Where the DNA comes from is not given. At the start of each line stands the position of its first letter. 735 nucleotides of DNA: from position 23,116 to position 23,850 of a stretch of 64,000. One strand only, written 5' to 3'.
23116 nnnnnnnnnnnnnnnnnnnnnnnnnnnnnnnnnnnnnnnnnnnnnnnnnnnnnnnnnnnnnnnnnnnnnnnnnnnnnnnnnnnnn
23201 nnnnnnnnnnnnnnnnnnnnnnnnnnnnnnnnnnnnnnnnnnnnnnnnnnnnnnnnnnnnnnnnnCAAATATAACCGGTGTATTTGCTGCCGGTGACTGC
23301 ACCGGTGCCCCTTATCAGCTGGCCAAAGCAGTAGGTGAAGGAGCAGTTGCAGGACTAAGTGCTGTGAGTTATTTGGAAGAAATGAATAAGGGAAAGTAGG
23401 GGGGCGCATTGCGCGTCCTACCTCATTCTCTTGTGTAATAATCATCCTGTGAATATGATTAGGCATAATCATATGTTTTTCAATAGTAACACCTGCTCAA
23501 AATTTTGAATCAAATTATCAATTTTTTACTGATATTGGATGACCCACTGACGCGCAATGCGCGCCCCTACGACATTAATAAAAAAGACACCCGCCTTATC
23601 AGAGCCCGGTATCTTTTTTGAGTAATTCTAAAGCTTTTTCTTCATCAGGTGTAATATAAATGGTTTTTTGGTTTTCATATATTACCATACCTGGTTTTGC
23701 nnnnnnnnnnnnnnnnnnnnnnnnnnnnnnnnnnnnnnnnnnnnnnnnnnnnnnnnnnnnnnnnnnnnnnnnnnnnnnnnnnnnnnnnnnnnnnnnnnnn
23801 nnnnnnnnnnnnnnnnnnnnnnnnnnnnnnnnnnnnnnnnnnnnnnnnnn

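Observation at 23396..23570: REP-like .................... hairpins flank a fossil HUH (Y1) transposase fragment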

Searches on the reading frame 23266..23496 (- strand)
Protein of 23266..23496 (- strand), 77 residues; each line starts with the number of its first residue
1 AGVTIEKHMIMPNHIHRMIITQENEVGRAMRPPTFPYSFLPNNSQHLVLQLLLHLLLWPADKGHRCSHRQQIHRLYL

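Call 11: search_protein_families(library=pfam, proteins=[window:23266-23496:-], max_evalue=10)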
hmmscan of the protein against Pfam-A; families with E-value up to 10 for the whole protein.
seq(77 aa): 0 families

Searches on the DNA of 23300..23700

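Call 45: search_rna_families(source=window, start=23300, end=23700, threshold=evalue, max_evalue=1)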
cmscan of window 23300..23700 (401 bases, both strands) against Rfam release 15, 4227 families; matches with E-value up to 1: 1.
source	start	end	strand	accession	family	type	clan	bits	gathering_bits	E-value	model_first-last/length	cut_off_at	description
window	23580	23671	-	RF00506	Thr_leader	Cis-reg; leader;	-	20.6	55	0.14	1-118/118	no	Threonine operon leader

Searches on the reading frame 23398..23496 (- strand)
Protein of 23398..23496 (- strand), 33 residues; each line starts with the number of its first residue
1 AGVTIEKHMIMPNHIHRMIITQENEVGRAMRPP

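Call 11: search_protein_families(library=pfam, proteins=[window:23398-23496:-], max_evalue=10)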
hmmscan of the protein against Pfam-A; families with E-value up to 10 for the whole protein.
seq(33 aa): 0 families

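Call 12: search_protein_families(library=ncbifam, proteins=[window:23398-23496:-], max_evalue=10)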
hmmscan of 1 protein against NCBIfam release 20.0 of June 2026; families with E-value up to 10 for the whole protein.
seq(33 aa): 1 family
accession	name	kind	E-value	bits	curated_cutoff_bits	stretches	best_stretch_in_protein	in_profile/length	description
NF047646.1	REP_Tyr_transpos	equivalog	0.01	15.7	80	1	3-25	47-71/146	REP-associated tyrosine transposase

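Call 80: search_protein_representatives(protein=window:23398-23496:-)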
Query: 33 residues. Proteins with E-value up to 0.001 (for the whole library): 0; up to 1e-10: 0; up to 1e-30: 0. The best 0 are listed.
